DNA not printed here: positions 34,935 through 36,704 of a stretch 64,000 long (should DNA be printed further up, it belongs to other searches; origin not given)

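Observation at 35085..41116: Candidate undescribed pathway: cysteate-synthase-like enzyme + decarboxylase + two TPR/ATP-grasp ligases (possible taurine-type amine made and then ligated)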

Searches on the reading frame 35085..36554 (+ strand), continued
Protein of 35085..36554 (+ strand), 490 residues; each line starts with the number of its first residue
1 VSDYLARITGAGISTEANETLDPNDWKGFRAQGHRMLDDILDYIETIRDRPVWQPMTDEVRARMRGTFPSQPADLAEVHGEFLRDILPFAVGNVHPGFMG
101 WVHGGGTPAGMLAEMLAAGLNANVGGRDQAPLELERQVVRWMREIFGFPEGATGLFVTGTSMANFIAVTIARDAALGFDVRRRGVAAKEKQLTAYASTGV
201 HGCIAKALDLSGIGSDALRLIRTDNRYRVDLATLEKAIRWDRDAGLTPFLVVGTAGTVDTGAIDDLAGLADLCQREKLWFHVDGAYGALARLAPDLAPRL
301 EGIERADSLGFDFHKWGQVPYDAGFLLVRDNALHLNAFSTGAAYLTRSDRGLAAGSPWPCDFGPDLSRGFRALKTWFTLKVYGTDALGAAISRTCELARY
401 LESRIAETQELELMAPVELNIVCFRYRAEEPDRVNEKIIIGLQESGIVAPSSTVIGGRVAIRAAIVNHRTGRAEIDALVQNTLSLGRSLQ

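Call 34: find_related_loci(query=window:35085-36554:+, collection=genome_contigs, flank=10000)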
Query seq(490 aa) (490 aa) in genome_contigs; peptide patterns used: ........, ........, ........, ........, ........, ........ (x = any residue, [..] = any of these).
600 stretches matched a pattern (row limit reached: there are more); 531 encode a relative of the query (tblastn E <= 1e-3); the best 80 are kept; 80 distinct loci.
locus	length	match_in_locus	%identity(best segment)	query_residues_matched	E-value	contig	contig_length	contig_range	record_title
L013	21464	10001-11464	74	3-490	0e+0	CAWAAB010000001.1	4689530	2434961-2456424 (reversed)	MAG: uncultured Acidobacteriota bacterium isolate MFD01828.bin.1.47 genome assembly, contig: contig_10743, whole genome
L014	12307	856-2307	75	11-489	0e+0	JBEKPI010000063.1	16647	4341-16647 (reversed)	MAG: Terracidiphilus sp. isolate SPRUCE 460 SPRUCE_460_63, whole genome shotgun sequence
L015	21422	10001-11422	76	17-490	0e+0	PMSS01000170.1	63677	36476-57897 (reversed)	MAG: Acidobacterium sp. isolate palsa_123 73.20110700_P1M.6_contig_1845, whole genome shotgun sequence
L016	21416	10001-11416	74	18-489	0e+0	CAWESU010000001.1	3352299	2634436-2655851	MAG: uncultured Acidobacteriota bacterium isolate MFD03399.bin.1.4 genome assembly, contig: contig_187, whole genome sho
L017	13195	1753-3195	73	9-489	0e+0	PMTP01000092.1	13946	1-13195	MAG: Acidobacteriaceae bacterium isolate palsa_128 73.20110700_P2D.59_contig_17219, whole genome shotgun sequence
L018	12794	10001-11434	74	12-489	0e+0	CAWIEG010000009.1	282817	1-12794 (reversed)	MAG: uncultured Acidobacteriaceae bacterium isolate MFD04570.bin.1.60 genome assembly, contig: contig_169912, whole geno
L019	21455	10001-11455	73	6-489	0e+0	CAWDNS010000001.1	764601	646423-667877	MAG: uncultured Acidobacteriota bacterium isolate MFD03399.bin.1.9 genome assembly, contig: contig_10035, whole genome s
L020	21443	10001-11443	73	9-489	0e+0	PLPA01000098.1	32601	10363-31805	MAG: Acidobacteriaceae bacterium isolate bog_399 73.20120700_S3X.17_contig_3258, whole genome shotgun sequence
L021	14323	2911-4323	75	20-490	0e+0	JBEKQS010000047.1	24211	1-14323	MAG: Bryobacteraceae bacterium isolate SPRUCE 493 SPRUCE_493_47, whole genome shotgun sequence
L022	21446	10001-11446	74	10-489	0e+0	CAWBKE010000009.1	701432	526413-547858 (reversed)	MAG: uncultured Acidobacteriaceae bacterium isolate MFD03044.bin.1.102 genome assembly, contig: contig_25177, whole geno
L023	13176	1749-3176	73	14-489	0e+0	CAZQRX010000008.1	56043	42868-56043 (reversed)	MAG TPA_asm: uncultured Terracidiphilus sp. isolate binchicken_co3_487 genome assembly, contig: NODE_1607_length_56043_c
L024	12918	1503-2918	75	18-488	0e+0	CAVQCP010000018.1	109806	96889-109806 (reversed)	MAG: uncultured Acidobacteriaceae bacterium isolate MFD02138.bin.2.76 genome assembly, contig: contig_132732, whole geno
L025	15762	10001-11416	74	18-489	0e+0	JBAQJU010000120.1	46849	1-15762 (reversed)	MAG: Terriglobales bacterium isolate MFD06665_ilm_asm_bin27 k127_35708, whole genome shotgun sequence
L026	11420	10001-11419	74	3-475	0e+0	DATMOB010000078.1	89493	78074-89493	MAG TPA_asm: Granulicella sp. isolate SMAG_U12865 k141_1000095, whole genome shotgun sequence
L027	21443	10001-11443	72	10-490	0e+0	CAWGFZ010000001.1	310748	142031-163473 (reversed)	MAG: uncultured Acidobacteriaceae bacterium isolate MFD03044.bin.1.111 genome assembly, contig: contig_11754, whole geno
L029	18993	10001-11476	72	18-489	0e+0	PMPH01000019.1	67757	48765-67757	MAG: Acidobacteriaceae bacterium isolate bog_96 73.20110600_S1D.24_contig_2891, whole genome shotgun sequence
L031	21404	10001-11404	75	20-487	0e+0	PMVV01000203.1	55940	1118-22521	MAG: Bryobacterales bacterium isolate bog_159 73.20110700_S2D.32_contig_2739, whole genome shotgun sequence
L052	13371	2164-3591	71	13-488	0e+0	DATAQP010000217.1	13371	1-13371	MAG TPA_asm: Stellaceae bacterium isolate SMAG_U5470 k141_2493786, whole genome shotgun sequence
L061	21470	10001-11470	69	1-489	0e+0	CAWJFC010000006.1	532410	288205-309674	MAG: uncultured Acidobacteriaceae bacterium isolate MFD04780.bin.1.16 genome assembly, contig: contig_16561, whole genom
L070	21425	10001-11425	69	13-487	0e+0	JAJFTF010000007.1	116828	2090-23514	MAG: Betaproteobacteria bacterium isolate bin.132 k141_1254718, whole genome shotgun sequence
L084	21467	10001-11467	64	1-489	0e+0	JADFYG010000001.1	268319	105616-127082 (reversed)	MAG: Candidatus Riflebacteria bacterium isolate nDJH6bin19 nDJH6_bin19_NODE_1_length_268319_cov_5.664569, whole genome s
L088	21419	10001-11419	68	17-489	0e+0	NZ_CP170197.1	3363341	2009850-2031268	Sulfuriferula sp. GW1 chromosome, complete genome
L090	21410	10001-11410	69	17-486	0e+0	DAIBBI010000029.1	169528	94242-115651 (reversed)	MAG TPA_asm: Ferrovaceae bacterium isolate clean6397 k141_1802432, whole genome shotgun sequence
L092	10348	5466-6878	67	18-488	0e+0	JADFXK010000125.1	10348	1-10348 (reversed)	MAG: Deltaproteobacteria bacterium isolate nDJH13bin5 nDJH13_bin5_NODE_125_length_10348_cov_2.381567, whole genome shotg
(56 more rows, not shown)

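Call 41: search_protein_families(library=pfam, proteins=[L088:11447-12685:+, L088:12688-14253:+, L088:14558-16111:+, L088:8477-9628:-, L084:11618-12859:+, L084:12905-14470:+, L017:6921-9014:+, L029:8071-9240:-, L017:4736-5947:-], max_evalue=0.01)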
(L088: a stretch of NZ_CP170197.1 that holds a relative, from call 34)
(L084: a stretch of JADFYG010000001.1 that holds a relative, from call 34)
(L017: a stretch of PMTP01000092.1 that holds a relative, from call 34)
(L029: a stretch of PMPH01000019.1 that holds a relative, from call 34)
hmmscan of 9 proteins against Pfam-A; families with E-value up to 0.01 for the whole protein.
L088:11447-12685:+ (412 aa): 0 families

L088:12688-14253:+ (521 aa): 0 families

L088:14558-16111:+ (517 aa): 3 families
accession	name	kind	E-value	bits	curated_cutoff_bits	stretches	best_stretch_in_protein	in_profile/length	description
PF00990.26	GGDEF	-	1.9e-40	138.7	23.8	1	358-512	3-161/161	Diguanylate cyclase, GGDEF domain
PF22335.1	Cas10-Cmr2_palm2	-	1.7e-05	25.4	27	1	435-512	58-131/133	Cas10/Cmr2, second palm domain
PF20489.3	Birna_RdRp_C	-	0.0077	17.2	28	0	233-317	15-105/106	Birnavirus RNA dependent RNA polymerase (VP1), C-terminal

L088:8477-9628:- (383 aa): 2 families
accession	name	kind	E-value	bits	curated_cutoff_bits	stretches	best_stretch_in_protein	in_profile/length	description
PF04173.18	DoxD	-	1.9e-31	109.7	22.7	1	55-205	5-153/167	TQO small subunit DoxD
PF07680.16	DoxA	-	1.6e-17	64.2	27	1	257-377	12-130/131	TQO small subunit DoxA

L084:11618-12859:+ (413 aa): 0 families

L084:12905-14470:+ (521 aa): 0 families

L017:6921-9014:+ (697 aa): 10 families
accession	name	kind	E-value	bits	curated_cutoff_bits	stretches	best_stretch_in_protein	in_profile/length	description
PF00486.34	Trans_reg_C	-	5.4e-12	46.1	26.2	1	116-185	3-77/77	Transcriptional regulatory protein, C terminal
PF13414.12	TPR_11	-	7.2e-07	29.2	26.8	1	502-531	6-35/42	TPR repeat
PF11846.14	Wzy_C_2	-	1.1e-06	29.1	28.5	0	498-559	121-181/191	Virulence factor membrane-bound polymerase, C-terminal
PF13428.12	TPR_14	-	4.3e-06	27.3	23.5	1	492-530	3-41/44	Tetratricopeptide repeat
PF14559.12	TPR_19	-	3.8e-05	24.4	25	1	500-542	1-43/68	Tetratricopeptide repeat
PF00515.34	TPR_1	-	0.00038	20.6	27.8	0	502-521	13-32/34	Tetratricopeptide repeat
PF07719.23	TPR_2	-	0.0007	20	27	0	502-521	13-32/34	Tetratricopeptide repeat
PF13431.12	TPR_17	-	0.0028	18.2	24.4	0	512-543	1-32/34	Tetratricopeptide repeat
PF03704.23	BTAD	-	0.0069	17.2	22.1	0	497-546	69-118/146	Bacterial transcriptional activator domain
PF13181.12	TPR_8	-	0.0085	16.6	25.7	0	502-521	13-32/34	Tetratricopeptide repeat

L029:8071-9240:- (389 aa): 3 families
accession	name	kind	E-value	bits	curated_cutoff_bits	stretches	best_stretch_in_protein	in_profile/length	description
PF00270.35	DEAD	-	3e-45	154.4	26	1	36-202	1-166/167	DEAD/DEAH box helicase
PF00271.37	Helicase_C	-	1.7e-29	102.7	23.5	1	238-344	3-109/110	Helicase conserved C-terminal domain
PF04851.21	ResIII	-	6.1e-08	33.2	22.5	1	50-180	24-147/164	Type III restriction enzyme, res subunit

L017:4736-5947:- (403 aa): 2 families
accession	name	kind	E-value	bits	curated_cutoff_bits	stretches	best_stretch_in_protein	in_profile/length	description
PF00083.30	Sugar_tr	-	2.1e-78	264.7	22.3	2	19-281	2-282/452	Sugar (and other) transporter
PF07690.21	MFS_1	-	5.5e-19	68.7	33.4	1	23-278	2-227/347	Major Facilitator Superfamily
